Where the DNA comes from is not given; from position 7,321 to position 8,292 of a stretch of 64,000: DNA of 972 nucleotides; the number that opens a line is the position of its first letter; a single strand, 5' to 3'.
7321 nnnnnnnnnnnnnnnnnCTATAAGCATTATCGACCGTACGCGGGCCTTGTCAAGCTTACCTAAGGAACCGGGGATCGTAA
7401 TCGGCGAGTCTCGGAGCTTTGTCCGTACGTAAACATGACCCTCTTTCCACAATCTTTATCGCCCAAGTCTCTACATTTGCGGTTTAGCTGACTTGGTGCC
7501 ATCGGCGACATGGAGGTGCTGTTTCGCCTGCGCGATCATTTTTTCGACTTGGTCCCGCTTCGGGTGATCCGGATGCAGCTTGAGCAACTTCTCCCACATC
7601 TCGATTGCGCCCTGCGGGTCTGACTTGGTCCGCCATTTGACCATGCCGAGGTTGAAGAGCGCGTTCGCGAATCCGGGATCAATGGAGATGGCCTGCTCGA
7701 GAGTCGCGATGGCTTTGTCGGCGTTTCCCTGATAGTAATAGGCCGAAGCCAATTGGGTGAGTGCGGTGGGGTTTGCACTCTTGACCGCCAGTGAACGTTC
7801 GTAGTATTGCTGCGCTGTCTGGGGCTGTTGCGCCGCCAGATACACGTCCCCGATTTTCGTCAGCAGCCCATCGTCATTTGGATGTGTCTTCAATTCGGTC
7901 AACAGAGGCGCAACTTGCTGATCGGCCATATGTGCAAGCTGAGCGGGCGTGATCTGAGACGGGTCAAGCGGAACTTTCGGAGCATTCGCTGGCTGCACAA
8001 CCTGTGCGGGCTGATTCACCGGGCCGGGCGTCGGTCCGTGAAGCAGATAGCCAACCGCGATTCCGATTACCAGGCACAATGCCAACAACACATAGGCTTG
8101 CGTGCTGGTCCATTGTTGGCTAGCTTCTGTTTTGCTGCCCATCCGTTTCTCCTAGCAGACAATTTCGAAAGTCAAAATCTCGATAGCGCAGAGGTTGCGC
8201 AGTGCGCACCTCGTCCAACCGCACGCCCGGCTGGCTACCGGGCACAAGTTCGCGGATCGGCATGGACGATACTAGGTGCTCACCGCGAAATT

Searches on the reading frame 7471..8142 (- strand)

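Call 6: search_protein_families(library=pfam, proteins=[window:7471-8142:-], max_evalue=0.01)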
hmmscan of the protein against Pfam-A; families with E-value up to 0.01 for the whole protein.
window:7471-8142:- (223 aa): 19 families
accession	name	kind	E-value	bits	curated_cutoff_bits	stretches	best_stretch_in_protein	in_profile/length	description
PF07719.23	TPR_2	-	5.5e-15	54.6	27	1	126-157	2-33/34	Tetratricopeptide repeat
PF13424.12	TPR_12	-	1.3e-14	54.6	30.1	2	72-121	24-75/77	Tetratricopeptide repeat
PF00515.34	TPR_1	-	6.1e-14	51.6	27.8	1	127-158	3-34/34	Tetratricopeptide repeat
PF13414.12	TPR_11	-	1.1e-13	51.1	26.8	1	133-171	2-40/42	TPR repeat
PF13428.12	TPR_14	-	4.7e-13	48.8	23.5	1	126-166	2-42/44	Tetratricopeptide repeat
PF13181.12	TPR_8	-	6.8e-13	48.1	25.7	1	127-156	3-32/34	Tetratricopeptide repeat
PF13431.12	TPR_17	-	2.2e-12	46.6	24.4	0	148-168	2-22/34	Tetratricopeptide repeat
PF13174.12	TPR_6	-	4.9e-12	46.1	26.3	2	127-156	2-31/33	Tetratricopeptide repeat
PF14559.12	TPR_19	-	5.4e-12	46.3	25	2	102-157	2-57/68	Tetratricopeptide repeat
PF13432.12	TPR_16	-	8.2e-11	42.6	32.7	1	96-157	2-63/65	Tetratricopeptide repeat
PF13176.12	TPR_7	-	2e-09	37.2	27.9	1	127-157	1-33/36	Tetratricopeptide repeat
PF23914.1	TPR_CcmH_CycH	-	4.6e-09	36.7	42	1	80-196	39-157/158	Cytochrome c-type biogenesis protein H TPR domain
PF13371.12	TPR_9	-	5.4e-08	33.2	35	1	100-156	4-60/73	Tetratricopeptide repeat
PF13374.12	TPR_10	-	1.6e-06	28.4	27.5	0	126-154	3-31/42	Tetratricopeptide repeat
PF24575.1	TPR_Slam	-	2.2e-05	25.2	35.2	0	72-136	26-92/104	Surface lipoprotein assembly modifier, N-terminal TPR repeats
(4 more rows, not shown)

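Call 7: search_protein_families(library=ncbifam, proteins=[window:7471-8142:-], max_evalue=0.01)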
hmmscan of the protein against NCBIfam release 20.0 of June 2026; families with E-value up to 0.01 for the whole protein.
window:7471-8142:- (223 aa): 27 families (the best 25 are shown)
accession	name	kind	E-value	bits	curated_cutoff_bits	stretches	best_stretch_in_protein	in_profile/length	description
TIGR02917.1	PEP_TPR_lipo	equivalog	1.5e-13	49.6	312.2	1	67-213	99-246/899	XrtA/PEP-CTERM system TPR-repeat protein PrsT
NF040959.1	MamA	equivalog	5.2e-10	39.1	200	1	84-196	64-175/204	magnetosome protein MamA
NF033758.1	gliding_GltE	equivalog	7.2e-10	38.4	225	1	100-189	265-354/411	adventurous gliding motility TPR repeat lipoprotein GltE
TIGR02521.1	type_IV_pilW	equivalog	5.8e-09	35.8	154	1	129-194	35-99/234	type IV pilus biogenesis/stability protein PilW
NF033920.0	C39_PA2778_fam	equivalog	1.6e-08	34.3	150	2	102-177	167-242/255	PA2778 family cysteine peptidase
NF007692.0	PRK10370.1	equivalog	1.9e-07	30.9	306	1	71-207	61-199/206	heme lyase NrfEFG subunit NrfG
NF008520.0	PRK11447.1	equivalog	2.7e-07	28.8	858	1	138-218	282-361/1157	cellulose synthase complex outer membrane protein BcsC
NF033762.1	social_mot_Tgl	equivalog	3.3e-06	26.6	225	1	84-169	93-180/252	social motility TPR repeat lipoprotein Tgl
TIGR02552.1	LcrH_SycD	equivalog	3.5e-06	26.8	104.8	1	96-155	57-116/136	SycD/LcrH family type III secretion system chaperone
NF047558.1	TPR_END_plus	domain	4.2e-06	26.6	32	1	128-159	2-33/56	TPR end-of-group domain-containing protein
NF053720.1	NsdA_fam_reg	subfamily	8.4e-06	25.5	75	1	95-153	333-396/432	NsdA family TPR-like regulatory protein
TIGR00540.1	TPR_hemY_coli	hypoth_equivalog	9.6e-06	24.6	142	1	71-146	306-380/385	heme biosynthesis-associated TPR protein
NF052312.1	T9SS_PorW_SprE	equivalog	1.1e-05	24.3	250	0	79-152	278-355/716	type IX secretion system periplasmic lipoprotein PorW/SprE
NF052415.1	T3SS_chap_SctY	equivalog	3.6e-05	24.2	70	1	89-153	4-68/106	type III secretion apparatus assembly chaperone SctY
TIGR02795.1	tol_pal_ybgF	equivalog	3.8e-05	24.3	90.1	0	97-153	45-104/119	tol-pal system protein YbgF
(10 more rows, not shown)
